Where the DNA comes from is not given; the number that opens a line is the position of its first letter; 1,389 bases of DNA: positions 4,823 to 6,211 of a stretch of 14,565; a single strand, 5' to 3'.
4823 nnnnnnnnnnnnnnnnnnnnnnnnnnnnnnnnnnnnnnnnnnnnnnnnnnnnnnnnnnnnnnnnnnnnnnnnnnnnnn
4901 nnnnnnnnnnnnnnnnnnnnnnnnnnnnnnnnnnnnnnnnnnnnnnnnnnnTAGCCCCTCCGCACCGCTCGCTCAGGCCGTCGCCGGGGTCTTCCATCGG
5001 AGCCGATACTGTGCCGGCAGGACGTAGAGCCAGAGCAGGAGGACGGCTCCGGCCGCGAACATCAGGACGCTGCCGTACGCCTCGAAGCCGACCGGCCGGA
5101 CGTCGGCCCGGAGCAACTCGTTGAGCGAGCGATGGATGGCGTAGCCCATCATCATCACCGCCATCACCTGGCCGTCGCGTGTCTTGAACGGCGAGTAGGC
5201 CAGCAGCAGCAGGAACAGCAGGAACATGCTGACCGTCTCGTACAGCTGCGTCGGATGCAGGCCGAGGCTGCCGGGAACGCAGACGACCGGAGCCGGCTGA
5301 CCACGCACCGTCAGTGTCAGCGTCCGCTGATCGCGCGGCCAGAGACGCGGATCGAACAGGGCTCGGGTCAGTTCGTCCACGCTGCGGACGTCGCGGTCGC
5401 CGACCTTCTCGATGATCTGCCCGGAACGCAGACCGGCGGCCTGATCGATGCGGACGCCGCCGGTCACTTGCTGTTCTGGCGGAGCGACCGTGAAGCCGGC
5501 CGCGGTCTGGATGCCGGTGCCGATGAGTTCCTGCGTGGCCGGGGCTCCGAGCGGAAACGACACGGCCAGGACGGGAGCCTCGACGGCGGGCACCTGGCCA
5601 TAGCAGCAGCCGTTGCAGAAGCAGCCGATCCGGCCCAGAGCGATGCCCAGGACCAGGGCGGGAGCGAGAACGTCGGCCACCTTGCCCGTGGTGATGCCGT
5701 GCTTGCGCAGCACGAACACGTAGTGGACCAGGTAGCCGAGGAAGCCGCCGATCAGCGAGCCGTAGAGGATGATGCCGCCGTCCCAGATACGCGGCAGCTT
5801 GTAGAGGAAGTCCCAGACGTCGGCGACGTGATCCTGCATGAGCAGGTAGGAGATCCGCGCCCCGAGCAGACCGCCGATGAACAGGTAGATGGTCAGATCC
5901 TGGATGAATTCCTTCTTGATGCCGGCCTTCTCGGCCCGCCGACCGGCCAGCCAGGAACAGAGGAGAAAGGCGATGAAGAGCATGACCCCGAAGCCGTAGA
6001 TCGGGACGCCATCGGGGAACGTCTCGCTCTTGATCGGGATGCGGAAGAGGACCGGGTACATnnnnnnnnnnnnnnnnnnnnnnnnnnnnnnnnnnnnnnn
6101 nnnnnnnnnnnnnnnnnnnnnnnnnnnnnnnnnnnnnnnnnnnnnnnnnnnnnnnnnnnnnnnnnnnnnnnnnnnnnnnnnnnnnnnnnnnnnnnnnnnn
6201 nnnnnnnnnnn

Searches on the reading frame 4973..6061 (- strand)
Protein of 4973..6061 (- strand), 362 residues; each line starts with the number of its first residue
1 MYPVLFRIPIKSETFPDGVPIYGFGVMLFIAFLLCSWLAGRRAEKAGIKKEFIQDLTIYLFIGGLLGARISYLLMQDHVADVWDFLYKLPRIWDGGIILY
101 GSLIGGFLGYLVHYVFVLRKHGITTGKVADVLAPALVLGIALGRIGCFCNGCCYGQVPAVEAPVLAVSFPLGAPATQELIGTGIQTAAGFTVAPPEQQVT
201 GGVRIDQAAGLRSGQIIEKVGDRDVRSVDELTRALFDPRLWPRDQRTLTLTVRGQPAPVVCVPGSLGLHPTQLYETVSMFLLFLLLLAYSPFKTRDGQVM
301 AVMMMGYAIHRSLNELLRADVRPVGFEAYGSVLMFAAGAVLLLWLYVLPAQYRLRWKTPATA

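Call 4: search_protein_families(library=pfam, proteins=[window:4973-6061:-])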
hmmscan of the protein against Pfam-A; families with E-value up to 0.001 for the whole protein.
window:4973-6061:- (362 aa): 1 family
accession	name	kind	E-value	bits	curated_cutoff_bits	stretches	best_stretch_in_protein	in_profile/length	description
PF01790.23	LGT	-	2.1e-45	155.4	24.9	1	19-344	9-240/240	Prolipoprotein diacylglyceryl transferase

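Call 11: find_encoding_contigs(protein=window:4973-6061:-, flank=10000, max_places=10)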
Protein window:4973-6061:- (362 aa): no gene with exactly this product is on record in the collection.

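Call 28: find_homologous_proteins(query=window:4973-6061:-, max_evalue=1e-40)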
Query window:4973-6061:- (362 aa): 927 proteins with E <= 1e-40 among 8000 candidates; the best 120 are listed.
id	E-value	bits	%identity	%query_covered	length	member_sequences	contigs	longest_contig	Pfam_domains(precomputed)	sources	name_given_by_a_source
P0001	1.7e-240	816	100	100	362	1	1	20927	PF01790.24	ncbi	-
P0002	5.6e-184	630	77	99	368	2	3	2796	PF01790.24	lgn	-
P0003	8.2e-184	629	76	99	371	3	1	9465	PF01790.24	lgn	-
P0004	1.6e-179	615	74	99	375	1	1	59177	PF01790.24,PF17820.8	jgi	jgi:phosphatidylglycerol:prolipoprotein diacylglycerol transferase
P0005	1.6e-171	589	70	99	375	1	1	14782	PF01790.24,PF17820.8,PF00595.30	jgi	jgi:prolipoprotein diacylglyceryltransferase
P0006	2.1e-164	565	70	98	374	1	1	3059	PF01790.24,PF17820.8,PF13180.13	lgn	-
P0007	1.9e-130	453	57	99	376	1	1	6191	PF01790.24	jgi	jgi:prolipoprotein diacylglyceryltransferase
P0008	3.7e-129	449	57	99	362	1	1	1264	PF01790.24,PF17820.8,PF13180.13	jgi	jgi:prolipoprotein diacylglyceryltransferase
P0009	3.8e-127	443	55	99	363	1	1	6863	PF01790.24,PF17820.8,PF00595.30,PF13180.13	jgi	jgi:prolipoprotein diacylglyceryltransferase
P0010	1.4e-125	437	55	98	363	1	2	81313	PF01790.24,PF17820.8,PF00595.30,PF13180.13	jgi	-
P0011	2.5e-123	430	55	100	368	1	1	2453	PF01790.24,PF17820.8,PF13180.13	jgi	jgi:prolipoprotein diacylglyceryltransferase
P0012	4.8e-123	429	54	99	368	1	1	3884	PF01790.24,PF17820.8,PF00595.30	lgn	-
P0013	2.9e-122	427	56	98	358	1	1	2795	PF01790.24,PF17820.8,PF00595.30,PF13180.13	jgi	jgi:prolipoprotein diacylglyceryltransferase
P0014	7.4e-122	425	55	99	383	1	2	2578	PF01790.24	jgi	jgi:phosphatidylglycerol:prolipoprotein diacylglycerol transferase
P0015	1.3e-120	421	55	99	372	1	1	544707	PF01790.24,PF17820.8,PF00595.30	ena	-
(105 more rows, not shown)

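Call 30: find_encoding_contigs(protein=P0004, flank=10000, max_places=3)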
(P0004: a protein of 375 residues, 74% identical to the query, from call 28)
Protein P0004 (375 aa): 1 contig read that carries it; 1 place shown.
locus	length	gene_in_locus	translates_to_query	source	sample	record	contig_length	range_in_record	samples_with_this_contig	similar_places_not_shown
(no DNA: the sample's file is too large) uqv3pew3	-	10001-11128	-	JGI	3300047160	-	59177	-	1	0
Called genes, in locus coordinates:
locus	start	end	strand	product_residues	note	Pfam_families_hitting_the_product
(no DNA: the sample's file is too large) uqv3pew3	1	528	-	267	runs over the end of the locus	PF09346:SMI1_KNR4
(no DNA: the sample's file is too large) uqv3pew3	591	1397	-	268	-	PF09346:SMI1_KNR4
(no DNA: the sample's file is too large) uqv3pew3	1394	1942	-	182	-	PF13302:Acetyltransf_3, PF00583:Acetyltransf_1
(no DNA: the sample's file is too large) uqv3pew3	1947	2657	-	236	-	-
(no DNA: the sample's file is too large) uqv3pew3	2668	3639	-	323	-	PF00248:Aldo_ket_red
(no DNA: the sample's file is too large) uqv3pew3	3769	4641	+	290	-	PF01156:IU_nuc_hydro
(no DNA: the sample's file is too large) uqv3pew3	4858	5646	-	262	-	PF13489:Methyltransf_23, PF05175:MTS (weak), PF01209:Ubie_methyltran, PF07021:MetW (weak), PF13649:Methyltransf_25, PF13847:Methyltransf_31, PF08241:Methyltransf_11, PF08242:Methyltransf_12, +1 more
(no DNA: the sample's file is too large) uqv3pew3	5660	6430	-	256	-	-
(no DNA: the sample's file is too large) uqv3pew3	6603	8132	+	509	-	-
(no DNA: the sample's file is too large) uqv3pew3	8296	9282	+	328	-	PF25852:DUF6242_C (faint), PF13088:BNR_2 (faint), PF02012:BNR (faint), PF15902:Sortilin-Vps10 (weak)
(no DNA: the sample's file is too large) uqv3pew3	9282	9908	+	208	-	-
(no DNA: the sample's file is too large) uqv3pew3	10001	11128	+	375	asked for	PF01790:LGT, PF17820:PDZ_6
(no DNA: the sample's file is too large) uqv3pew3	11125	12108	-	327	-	-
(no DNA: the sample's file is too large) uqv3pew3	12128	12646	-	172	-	PF11845:Tll0287-like, PF21563:Mcp40H-20_sensor (weak)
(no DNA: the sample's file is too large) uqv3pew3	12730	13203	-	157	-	-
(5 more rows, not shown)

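Call 31: find_encoding_contigs(protein=P0003, flank=10000, max_places=3)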
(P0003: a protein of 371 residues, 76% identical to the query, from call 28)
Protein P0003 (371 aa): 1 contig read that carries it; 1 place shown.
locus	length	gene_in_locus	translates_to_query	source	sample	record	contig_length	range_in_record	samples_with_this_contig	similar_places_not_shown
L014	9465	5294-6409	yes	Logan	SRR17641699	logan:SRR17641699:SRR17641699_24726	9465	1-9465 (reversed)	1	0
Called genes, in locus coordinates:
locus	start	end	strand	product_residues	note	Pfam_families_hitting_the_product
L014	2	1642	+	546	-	?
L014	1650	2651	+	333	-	PF01145:Band_7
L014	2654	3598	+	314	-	PF01145:Band_7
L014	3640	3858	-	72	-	-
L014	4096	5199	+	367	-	PF02746:MR_MLE_N, PF13378:MR_MLE_C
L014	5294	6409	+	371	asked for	PF01790:LGT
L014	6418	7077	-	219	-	PF04476:4HFCP_synth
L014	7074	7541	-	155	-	PF04266:ASCH (weak)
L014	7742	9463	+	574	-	?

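Call 32: find_encoding_contigs(protein=P0005, flank=10000, max_places=3)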
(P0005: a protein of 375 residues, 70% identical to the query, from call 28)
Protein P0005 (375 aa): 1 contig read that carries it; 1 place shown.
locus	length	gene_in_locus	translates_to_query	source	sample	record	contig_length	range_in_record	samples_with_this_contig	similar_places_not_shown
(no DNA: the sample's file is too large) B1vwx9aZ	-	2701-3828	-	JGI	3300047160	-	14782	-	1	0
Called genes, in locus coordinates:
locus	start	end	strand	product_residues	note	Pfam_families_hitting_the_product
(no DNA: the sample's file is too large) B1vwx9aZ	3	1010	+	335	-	?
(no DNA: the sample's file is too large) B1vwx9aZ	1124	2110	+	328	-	PF25852:DUF6242_C (faint), PF02012:BNR (faint), PF15902:Sortilin-Vps10 (weak)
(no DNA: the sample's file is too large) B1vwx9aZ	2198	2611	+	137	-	-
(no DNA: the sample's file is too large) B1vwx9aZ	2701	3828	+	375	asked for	PF01790:LGT, PF00595:PDZ (weak), PF17820:PDZ_6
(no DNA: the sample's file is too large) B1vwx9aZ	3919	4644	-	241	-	PF04476:4HFCP_synth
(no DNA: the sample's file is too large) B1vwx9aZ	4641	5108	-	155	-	PF04266:ASCH (weak)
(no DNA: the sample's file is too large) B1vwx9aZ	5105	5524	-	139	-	-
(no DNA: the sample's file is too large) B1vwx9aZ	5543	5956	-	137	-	-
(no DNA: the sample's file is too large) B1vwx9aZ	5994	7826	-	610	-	PF00456:Transketolase_N, PF13292:DXP_synthase_N (faint), PF02779:Transket_pyr, PF02780:Transketolase_C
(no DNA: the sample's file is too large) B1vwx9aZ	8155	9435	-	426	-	-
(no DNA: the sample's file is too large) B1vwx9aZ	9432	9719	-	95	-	-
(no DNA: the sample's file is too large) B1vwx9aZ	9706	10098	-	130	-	PF10990:DUF2809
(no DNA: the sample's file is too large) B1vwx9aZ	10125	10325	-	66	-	-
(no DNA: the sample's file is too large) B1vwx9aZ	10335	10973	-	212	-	PF13353:Fer4_12, PF04055:Radical_SAM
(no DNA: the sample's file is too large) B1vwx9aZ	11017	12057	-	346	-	PF01137:RTC, PF05189:RTC_insert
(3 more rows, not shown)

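Call 34: find_encoding_contigs(protein=P0001, flank=10000, max_places=3)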
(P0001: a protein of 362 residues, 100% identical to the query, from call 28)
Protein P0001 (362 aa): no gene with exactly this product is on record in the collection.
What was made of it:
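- Tried and rejected: The exact protein look-up of the window's Lgt, and of its 100%-identical database copy P0001, was not on record (calls 11, 34).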

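Call 35: find_encoding_contigs(protein=P0002, flank=10000, max_places=4)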
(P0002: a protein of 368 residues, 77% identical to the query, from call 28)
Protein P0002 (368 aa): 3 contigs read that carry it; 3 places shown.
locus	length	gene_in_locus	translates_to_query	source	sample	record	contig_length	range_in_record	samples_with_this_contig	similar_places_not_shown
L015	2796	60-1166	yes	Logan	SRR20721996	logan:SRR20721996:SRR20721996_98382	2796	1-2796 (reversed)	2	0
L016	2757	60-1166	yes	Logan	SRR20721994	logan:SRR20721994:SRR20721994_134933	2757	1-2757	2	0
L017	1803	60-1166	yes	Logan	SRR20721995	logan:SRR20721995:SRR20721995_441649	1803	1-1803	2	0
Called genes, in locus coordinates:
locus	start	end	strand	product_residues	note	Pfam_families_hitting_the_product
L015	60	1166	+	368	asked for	PF01790:LGT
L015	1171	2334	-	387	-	PF04266:ASCH, PF04476:4HFCP_synth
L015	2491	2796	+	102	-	?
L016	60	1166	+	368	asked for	PF01790:LGT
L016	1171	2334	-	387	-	PF04266:ASCH, PF04476:4HFCP_synth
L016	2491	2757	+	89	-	?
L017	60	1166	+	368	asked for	PF01790:LGT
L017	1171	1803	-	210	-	?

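Call 55: list_cluster_members(proteins=[P0001, P0154, P0226, P0135, P0223, P0206, P0208, P0239, P0240, P0136])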
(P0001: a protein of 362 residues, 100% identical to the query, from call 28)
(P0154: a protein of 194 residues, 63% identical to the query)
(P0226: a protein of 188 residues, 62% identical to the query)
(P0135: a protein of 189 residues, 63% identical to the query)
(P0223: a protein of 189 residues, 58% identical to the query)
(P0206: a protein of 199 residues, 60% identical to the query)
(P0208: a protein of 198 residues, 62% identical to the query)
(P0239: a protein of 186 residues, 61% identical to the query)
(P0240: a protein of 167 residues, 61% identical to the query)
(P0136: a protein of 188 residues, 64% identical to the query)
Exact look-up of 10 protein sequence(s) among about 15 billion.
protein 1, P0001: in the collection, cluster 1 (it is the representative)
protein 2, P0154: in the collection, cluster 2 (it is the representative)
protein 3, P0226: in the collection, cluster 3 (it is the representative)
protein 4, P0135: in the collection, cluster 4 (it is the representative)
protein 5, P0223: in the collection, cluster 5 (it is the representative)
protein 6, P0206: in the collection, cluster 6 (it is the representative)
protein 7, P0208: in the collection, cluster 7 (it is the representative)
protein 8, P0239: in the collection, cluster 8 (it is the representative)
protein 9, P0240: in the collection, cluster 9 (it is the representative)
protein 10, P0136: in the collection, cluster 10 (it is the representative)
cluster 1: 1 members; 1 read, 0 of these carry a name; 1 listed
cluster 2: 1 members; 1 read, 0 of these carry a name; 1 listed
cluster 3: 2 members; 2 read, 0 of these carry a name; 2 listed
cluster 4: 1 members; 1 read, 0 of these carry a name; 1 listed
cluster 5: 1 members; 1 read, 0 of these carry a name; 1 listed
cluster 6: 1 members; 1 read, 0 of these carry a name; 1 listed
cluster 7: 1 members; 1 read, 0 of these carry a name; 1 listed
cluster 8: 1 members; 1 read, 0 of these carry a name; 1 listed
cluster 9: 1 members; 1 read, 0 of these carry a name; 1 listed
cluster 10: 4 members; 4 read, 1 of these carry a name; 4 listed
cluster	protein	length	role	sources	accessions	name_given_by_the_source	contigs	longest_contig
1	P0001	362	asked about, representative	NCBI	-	-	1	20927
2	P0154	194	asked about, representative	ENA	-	-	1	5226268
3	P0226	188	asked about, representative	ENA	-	-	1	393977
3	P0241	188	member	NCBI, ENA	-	-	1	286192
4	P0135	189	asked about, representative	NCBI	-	-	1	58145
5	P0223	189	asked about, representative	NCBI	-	-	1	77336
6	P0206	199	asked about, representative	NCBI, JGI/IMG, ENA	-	-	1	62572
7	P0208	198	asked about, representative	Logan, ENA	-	-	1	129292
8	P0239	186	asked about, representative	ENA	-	-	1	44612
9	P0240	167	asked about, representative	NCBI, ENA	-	-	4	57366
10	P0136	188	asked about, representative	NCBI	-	-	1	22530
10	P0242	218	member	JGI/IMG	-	hypothetical protein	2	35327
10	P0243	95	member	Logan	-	-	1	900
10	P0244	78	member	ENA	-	-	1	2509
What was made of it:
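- Tried and rejected: The cluster look-up gave no accession or organism names (call 55).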

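Call 60: search_protein_families(library=ncbifam, proteins=[window:4973-6061:-], max_evalue=0.01)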
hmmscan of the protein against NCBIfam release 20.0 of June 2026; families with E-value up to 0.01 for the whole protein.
window:4973-6061:- (362 aa): 8 families
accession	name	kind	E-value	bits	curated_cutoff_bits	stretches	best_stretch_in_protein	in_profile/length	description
NF000778.0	PRK00052.3-4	equivalog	1.2e-34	120.2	334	2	19-184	11-168/252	prolipoprotein diacylglyceryl transferase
TIGR00544.1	lgt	equivalog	1.1e-29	103.7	118.9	2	14-160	14-158/280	prolipoprotein diacylglyceryl transferase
NF000784.0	PRK00052.4-5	subfamily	1e-18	67.5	409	1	21-152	13-138/298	prolipoprotein diacylglyceryl transferase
NF000779.0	PRK00052.3-5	equivalog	4.7e-13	49.5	405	1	21-155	18-147/257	prolipoprotein diacylglyceryl transferase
NF009611.0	PRK13108.1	equivalog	8.5e-13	48.1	636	1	19-156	21-156/476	prolipoprotein diacylglyceryl transferase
NF000777.0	PRK00052.3-2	equivalog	1.5e-08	34.5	558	1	7-174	4-188/310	prolipoprotein diacylglyceryl transferase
NF000780.0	PRK00052.4-1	equivalog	9.7e-07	28.3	547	1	17-158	28-164/327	prolipoprotein diacylglyceryl transferase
NF000775.0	PRK00052.2-5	equivalog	2.3e-06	27.2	428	1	27-156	32-168/288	prolipoprotein diacylglyceryl transferase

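Call 70: find_encoding_contigs(protein=P0006, flank=10000, max_places=3)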
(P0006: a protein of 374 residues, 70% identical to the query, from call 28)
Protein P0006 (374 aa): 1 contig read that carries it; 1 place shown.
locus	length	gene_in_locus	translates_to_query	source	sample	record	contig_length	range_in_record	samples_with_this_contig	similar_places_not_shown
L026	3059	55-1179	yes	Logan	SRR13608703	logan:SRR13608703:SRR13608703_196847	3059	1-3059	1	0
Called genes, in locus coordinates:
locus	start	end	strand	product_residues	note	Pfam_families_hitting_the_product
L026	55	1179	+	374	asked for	PF01790:LGT, PF13180:PDZ_2 (weak), PF17820:PDZ_6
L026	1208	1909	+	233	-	-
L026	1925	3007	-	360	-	PF20706:GT4-conflict (weak), PF00534:Glycos_transf_1, PF13692:Glyco_trans_1_4, PF13524:Glyco_trans_1_2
